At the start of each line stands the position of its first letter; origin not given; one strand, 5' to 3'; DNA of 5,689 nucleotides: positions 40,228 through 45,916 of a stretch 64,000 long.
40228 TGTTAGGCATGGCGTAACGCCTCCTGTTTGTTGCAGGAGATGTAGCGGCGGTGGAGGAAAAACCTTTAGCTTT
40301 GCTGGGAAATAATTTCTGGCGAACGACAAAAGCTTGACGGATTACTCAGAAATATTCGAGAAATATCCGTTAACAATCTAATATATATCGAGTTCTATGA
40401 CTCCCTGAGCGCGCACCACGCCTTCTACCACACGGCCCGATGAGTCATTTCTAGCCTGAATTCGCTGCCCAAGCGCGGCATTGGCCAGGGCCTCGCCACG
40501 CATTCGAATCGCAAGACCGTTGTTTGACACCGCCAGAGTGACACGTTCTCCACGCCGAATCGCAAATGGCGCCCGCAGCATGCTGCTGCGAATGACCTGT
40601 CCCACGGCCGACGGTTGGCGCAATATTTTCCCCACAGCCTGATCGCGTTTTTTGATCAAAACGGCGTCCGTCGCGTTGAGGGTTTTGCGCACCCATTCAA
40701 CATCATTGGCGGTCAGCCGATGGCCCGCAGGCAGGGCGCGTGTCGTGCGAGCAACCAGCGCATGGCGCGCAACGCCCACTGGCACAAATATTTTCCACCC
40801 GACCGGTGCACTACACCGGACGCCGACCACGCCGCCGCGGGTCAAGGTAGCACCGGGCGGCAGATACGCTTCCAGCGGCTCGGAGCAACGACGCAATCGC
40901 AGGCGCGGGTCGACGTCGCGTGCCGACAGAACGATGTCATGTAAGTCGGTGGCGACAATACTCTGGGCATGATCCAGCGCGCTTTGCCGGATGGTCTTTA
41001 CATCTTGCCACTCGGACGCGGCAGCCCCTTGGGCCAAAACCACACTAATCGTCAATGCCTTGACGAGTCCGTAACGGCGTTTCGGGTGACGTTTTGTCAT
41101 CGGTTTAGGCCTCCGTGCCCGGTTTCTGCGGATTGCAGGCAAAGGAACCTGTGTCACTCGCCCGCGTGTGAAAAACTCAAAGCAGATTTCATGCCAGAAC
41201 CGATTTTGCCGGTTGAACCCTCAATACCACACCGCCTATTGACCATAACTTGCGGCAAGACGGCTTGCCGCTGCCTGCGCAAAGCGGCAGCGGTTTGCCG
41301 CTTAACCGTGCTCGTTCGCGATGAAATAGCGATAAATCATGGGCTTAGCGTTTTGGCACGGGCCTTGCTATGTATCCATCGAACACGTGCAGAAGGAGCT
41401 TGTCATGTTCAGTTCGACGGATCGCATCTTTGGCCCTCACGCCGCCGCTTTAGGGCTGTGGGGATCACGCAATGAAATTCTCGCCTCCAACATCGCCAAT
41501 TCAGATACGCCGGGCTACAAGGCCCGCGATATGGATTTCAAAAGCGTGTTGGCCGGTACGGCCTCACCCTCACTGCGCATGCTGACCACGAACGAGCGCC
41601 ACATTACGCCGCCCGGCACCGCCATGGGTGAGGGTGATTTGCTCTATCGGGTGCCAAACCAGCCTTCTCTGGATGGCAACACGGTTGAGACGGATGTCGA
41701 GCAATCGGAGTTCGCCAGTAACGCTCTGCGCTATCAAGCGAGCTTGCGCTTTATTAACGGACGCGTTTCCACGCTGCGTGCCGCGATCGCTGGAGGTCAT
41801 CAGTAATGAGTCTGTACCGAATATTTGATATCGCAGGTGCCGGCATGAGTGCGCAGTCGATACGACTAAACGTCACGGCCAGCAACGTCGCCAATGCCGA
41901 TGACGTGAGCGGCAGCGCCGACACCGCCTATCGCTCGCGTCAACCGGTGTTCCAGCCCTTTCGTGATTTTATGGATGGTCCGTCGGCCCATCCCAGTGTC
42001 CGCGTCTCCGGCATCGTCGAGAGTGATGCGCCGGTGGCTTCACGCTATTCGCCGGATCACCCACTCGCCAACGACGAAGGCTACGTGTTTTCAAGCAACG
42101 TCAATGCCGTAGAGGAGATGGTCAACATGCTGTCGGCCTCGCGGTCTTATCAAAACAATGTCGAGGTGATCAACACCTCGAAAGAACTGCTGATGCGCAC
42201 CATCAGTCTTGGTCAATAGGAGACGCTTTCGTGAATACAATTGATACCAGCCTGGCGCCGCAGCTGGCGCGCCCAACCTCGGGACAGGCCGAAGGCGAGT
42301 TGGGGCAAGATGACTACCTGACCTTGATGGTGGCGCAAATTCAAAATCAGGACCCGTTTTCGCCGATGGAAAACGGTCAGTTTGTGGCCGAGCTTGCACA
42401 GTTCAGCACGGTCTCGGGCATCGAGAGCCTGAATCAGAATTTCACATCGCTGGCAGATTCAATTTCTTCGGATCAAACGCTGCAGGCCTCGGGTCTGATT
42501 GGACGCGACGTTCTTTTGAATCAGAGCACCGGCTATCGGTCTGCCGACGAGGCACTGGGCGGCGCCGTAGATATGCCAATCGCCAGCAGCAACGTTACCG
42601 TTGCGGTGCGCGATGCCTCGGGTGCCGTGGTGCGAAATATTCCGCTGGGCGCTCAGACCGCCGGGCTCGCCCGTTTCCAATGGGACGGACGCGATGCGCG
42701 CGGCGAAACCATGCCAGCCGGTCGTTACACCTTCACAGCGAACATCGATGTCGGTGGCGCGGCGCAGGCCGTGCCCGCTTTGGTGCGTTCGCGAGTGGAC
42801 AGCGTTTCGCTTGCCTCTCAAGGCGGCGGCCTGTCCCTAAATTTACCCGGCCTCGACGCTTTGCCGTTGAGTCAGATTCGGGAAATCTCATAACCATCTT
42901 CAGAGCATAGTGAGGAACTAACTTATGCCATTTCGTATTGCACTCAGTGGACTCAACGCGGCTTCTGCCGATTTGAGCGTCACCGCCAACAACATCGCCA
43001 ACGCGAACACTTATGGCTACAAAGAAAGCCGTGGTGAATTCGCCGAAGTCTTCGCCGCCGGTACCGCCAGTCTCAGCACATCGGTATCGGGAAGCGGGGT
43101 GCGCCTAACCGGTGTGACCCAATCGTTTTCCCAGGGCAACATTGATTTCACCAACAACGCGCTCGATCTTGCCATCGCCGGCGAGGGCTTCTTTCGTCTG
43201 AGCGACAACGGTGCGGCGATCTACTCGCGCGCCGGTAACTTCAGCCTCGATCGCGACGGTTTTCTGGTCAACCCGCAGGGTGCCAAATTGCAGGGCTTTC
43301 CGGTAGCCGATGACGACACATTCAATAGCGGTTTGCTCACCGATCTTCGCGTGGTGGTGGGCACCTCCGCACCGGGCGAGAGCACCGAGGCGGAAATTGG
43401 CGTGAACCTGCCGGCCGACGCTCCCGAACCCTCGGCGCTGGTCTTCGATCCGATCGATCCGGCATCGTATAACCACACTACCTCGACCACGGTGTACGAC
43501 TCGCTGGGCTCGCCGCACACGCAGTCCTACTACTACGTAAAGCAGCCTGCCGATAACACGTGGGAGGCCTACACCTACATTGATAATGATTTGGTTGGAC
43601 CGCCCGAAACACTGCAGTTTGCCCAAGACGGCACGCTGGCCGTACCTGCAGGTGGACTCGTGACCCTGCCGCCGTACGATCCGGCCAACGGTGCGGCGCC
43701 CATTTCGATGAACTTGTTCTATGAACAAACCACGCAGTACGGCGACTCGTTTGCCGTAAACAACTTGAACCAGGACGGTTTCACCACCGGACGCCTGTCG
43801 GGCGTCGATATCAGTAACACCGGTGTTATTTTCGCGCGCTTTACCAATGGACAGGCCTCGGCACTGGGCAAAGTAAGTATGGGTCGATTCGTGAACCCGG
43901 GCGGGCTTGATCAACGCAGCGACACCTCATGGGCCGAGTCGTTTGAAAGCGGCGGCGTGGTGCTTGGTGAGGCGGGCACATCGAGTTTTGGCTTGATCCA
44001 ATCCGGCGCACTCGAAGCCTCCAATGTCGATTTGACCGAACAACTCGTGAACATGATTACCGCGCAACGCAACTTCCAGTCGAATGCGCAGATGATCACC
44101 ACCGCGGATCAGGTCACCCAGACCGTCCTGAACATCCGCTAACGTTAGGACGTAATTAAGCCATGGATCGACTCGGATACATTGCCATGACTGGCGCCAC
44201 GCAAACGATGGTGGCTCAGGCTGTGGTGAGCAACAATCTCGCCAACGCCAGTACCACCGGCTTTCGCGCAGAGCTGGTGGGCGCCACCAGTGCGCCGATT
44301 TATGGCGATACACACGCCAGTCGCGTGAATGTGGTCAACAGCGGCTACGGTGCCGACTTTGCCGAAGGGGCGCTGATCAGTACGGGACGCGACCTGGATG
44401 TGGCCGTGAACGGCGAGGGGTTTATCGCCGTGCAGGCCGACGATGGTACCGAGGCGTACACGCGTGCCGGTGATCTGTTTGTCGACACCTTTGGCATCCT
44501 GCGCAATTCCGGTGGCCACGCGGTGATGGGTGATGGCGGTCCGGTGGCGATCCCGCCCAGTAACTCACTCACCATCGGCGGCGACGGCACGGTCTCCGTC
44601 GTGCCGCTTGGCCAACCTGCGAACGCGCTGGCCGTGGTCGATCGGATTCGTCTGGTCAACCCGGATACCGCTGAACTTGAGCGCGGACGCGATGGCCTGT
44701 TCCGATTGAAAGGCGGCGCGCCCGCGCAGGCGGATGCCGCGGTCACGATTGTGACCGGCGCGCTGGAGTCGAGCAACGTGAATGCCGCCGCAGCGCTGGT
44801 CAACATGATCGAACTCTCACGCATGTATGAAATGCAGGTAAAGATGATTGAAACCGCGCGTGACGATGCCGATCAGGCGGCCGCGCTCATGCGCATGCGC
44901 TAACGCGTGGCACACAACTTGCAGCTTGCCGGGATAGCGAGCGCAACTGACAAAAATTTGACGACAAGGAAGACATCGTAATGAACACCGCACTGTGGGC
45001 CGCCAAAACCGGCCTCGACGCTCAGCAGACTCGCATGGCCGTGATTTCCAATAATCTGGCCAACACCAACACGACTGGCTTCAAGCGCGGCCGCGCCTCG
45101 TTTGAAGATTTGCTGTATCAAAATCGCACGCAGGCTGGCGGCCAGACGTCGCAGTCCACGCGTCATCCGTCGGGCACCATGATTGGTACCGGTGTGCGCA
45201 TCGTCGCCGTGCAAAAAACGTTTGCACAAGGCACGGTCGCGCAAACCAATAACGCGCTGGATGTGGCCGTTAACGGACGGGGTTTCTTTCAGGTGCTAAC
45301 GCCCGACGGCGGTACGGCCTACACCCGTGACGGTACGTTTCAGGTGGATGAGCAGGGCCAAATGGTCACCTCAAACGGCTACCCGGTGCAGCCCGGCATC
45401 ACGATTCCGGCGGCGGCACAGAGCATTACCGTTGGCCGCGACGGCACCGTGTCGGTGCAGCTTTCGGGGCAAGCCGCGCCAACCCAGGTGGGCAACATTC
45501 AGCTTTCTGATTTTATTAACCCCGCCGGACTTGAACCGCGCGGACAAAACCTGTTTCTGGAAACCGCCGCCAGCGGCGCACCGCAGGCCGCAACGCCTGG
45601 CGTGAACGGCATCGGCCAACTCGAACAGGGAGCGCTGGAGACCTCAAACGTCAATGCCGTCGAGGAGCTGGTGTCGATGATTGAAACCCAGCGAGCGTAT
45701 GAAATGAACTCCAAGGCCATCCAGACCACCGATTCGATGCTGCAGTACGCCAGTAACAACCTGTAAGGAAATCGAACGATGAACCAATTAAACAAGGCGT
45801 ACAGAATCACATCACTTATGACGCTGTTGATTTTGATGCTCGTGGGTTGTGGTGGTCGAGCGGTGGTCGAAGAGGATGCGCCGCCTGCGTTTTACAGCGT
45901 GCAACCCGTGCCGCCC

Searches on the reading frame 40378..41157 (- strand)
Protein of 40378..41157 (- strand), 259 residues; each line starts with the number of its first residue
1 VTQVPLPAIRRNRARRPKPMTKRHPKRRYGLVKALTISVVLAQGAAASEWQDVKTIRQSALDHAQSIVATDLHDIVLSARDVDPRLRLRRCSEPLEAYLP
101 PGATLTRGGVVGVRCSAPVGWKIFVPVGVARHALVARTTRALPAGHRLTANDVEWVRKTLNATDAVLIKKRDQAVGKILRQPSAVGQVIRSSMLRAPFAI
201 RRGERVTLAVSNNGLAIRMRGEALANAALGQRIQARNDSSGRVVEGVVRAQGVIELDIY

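Call 45: search_protein_families(library=pfam, proteins=[window:40378-41157:-], max_evalue=0.00001)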
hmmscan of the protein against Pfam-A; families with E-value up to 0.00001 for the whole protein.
window:40378-41157:- (259 aa): 3 families
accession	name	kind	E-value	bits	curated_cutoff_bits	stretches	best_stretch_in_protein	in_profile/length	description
PF13144.11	ChapFlgA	-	4e-29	101.6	23.8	1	135-255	3-121/122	Chaperone for flagella basal body P-ring formation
PF17656.6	ChapFlgA_N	-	4.4e-11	43.4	27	1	56-129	1-75/77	FlgA N-terminal domain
PF08666.17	SAF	-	7.4e-10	39.7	21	1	135-195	3-63/63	SAF domain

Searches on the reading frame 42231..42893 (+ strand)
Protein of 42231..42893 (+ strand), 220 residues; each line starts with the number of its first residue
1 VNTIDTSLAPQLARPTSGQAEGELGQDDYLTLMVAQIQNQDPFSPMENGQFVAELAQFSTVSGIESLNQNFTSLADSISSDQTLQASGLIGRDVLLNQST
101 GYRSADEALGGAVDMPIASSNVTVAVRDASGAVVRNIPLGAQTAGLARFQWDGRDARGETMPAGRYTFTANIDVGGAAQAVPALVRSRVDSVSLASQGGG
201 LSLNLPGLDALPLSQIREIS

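Call 45: search_protein_families(library=pfam, proteins=[window:42231-42893:+], max_evalue=0.00001)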
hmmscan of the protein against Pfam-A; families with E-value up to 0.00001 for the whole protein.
window:42231-42893:+ (220 aa): 3 families
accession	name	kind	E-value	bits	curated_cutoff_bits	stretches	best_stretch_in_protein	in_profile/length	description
PF03963.19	FlgD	-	7.6e-22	77.8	27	1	10-73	12-75/75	Flagellar hook capping protein - N-terminal region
PF13860.13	FlgD_ig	-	7.1e-20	71.2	27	1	106-171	9-74/79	FlgD Ig-like domain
PF13861.12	FLgD_tudor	-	1.4e-15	57.7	26.9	1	81-217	1-58/58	FlgD Tudor-like domain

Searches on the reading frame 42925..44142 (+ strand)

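Call 45: search_protein_families(library=pfam, proteins=[window:42925-44142:+], max_evalue=0.00001)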
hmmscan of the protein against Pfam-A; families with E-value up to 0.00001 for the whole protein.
window:42925-44142:+ (405 aa): 4 families
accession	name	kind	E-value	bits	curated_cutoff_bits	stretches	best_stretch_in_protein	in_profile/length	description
PF07559.19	FlgE_D2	-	4e-28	99.1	22.7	1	161-286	1-142/142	Flagellar basal body protein FlaE D2 domain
PF06429.18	Flg_bbr_C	-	3.8e-18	65.2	23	1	359-404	1-46/46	Flagellar basal body rod FlgEFG protein C-terminal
PF22692.1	LlgE_F_G_D1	-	1.7e-11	44.5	27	1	83-142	1-44/64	Flagellar hook protein FlgE/F/G D1 domain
PF00460.25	Flg_bb_rod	-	3.3e-10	40.2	20.7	1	3-33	1-31/31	Flagella basal body rod protein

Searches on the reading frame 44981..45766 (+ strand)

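Call 45: search_protein_families(library=pfam, proteins=[window:44981-45766:+], max_evalue=0.00001)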
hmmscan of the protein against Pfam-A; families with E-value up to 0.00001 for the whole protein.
window:44981-45766:+ (261 aa): 3 families
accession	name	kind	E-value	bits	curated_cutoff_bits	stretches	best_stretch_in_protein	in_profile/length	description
PF22692.1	LlgE_F_G_D1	-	1.1e-28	99.6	27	1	96-159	1-64/64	Flagellar hook protein FlgE/F/G D1 domain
PF06429.18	Flg_bbr_C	-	5.8e-22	77.4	23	1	216-259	2-45/46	Flagellar basal body rod FlgEFG protein C-terminal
PF00460.25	Flg_bb_rod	-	1.4e-10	41.3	20.7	1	8-35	4-31/31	Flagella basal body rod protein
